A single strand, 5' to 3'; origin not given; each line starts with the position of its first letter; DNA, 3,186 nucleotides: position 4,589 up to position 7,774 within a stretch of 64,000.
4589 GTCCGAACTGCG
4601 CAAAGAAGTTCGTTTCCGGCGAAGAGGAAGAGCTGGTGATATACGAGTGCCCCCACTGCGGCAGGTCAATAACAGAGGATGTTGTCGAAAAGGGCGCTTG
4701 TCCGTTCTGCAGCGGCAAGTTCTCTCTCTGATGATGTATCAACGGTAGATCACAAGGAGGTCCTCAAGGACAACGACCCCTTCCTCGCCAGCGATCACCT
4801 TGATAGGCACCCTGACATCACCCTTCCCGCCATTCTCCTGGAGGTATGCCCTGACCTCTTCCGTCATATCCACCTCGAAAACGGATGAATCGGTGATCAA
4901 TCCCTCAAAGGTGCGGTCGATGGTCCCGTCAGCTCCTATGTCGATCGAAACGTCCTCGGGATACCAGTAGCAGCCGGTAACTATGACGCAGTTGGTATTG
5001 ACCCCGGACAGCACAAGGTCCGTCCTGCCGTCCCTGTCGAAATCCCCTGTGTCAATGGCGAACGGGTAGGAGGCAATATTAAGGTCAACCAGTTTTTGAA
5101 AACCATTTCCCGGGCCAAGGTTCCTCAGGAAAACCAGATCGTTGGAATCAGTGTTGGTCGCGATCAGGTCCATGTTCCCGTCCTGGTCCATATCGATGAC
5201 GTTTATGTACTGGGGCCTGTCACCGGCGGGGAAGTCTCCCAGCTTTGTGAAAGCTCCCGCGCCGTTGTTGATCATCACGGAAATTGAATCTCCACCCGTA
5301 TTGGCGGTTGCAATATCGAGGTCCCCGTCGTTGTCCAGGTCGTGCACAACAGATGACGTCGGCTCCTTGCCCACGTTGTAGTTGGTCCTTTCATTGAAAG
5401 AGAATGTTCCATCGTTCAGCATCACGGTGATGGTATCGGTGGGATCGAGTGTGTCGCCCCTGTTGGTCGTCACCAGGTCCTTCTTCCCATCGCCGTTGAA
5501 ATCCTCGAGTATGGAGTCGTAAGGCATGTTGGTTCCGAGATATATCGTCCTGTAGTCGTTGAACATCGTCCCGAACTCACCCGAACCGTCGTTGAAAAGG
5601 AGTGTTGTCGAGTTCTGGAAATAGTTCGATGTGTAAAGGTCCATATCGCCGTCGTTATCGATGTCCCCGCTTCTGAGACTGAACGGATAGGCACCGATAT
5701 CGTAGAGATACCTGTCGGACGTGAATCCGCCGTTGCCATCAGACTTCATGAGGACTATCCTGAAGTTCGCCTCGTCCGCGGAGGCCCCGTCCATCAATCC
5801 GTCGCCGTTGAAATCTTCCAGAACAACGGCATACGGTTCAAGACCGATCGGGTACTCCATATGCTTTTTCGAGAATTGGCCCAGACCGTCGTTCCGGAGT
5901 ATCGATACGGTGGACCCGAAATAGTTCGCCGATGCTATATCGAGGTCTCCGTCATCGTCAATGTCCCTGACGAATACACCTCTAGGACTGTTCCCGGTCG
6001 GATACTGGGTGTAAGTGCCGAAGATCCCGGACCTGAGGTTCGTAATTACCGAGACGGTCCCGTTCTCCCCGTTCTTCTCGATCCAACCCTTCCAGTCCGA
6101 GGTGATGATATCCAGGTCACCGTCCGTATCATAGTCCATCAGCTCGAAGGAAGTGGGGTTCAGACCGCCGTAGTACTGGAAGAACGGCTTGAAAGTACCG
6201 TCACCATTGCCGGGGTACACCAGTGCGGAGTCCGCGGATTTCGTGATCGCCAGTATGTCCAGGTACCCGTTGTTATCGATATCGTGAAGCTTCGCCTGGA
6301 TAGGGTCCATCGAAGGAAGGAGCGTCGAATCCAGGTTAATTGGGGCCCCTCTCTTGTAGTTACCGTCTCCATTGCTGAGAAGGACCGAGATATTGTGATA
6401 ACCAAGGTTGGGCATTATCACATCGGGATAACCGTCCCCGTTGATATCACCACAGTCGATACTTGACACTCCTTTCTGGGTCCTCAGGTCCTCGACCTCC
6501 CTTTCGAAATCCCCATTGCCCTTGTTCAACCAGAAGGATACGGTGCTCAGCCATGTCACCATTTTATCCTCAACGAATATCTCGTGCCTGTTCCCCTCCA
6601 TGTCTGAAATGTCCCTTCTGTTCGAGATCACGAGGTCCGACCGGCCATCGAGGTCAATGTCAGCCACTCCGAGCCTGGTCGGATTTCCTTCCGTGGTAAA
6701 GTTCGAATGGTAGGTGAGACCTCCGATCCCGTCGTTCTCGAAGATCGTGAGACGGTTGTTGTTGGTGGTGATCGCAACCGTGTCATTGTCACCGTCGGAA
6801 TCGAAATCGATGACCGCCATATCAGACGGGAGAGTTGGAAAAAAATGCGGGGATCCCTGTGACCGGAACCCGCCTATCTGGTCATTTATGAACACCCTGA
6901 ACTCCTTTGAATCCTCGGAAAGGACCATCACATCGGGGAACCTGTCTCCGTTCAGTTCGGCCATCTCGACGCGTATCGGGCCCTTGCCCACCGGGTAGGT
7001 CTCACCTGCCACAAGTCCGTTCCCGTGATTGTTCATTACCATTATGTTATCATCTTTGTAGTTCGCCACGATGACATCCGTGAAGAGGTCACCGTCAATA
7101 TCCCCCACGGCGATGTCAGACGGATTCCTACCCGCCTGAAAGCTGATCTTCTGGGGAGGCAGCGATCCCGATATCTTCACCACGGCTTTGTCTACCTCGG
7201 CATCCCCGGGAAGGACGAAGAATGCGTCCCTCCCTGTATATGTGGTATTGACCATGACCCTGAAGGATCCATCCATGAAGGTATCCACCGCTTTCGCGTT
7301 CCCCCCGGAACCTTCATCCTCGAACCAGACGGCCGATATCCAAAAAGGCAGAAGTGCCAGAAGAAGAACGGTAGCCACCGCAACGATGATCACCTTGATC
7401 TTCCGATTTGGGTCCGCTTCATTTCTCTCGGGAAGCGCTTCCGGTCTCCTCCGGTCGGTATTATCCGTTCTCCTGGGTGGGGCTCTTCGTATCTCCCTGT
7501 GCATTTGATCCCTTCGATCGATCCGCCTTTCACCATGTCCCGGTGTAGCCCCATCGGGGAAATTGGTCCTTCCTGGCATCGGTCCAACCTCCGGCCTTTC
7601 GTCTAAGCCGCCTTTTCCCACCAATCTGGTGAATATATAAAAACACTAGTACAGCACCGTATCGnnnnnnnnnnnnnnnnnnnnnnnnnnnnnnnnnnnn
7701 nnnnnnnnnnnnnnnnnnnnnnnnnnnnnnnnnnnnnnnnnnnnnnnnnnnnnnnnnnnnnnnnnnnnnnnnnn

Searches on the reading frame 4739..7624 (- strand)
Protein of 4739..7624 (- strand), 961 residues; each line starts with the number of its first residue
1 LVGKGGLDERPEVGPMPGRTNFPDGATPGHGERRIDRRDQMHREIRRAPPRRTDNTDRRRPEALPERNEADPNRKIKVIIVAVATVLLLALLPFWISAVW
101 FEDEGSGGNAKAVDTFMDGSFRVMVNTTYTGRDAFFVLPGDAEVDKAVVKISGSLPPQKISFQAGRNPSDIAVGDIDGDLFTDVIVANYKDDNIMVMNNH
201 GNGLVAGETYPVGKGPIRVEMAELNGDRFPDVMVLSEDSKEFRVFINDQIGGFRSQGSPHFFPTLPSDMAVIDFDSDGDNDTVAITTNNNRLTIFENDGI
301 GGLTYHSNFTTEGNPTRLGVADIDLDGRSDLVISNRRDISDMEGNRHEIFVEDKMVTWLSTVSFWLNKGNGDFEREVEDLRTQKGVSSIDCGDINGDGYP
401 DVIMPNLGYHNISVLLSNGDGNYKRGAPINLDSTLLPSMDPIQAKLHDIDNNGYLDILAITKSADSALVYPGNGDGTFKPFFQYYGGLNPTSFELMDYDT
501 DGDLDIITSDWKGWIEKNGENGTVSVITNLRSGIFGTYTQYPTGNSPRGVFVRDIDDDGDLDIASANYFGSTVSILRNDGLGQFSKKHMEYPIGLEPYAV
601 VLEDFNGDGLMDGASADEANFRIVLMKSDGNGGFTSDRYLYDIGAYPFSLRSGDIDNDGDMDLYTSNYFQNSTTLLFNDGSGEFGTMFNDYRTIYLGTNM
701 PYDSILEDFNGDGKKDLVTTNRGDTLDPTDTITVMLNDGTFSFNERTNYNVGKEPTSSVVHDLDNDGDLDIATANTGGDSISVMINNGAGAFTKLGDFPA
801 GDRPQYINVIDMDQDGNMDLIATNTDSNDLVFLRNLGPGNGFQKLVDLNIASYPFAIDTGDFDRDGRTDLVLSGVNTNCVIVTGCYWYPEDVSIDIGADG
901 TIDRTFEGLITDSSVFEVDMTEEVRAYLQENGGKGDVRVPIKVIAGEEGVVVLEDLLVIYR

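Call 41: search_protein_families(library=pfam, proteins=[window:4739-7624:-], max_evalue=0.00001)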
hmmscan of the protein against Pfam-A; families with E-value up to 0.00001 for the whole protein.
window:4739-7624:- (961 aa): 2 families
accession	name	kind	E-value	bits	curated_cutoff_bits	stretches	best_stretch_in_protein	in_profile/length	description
PF13517.12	FG-GAP_3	-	7.1e-71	235.2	26.9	9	708-772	1-60/61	FG-GAP-like repeat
PF01839.29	FG-GAP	-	2.4e-30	104.3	22.1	0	388-406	4-22/37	FG-GAP repeat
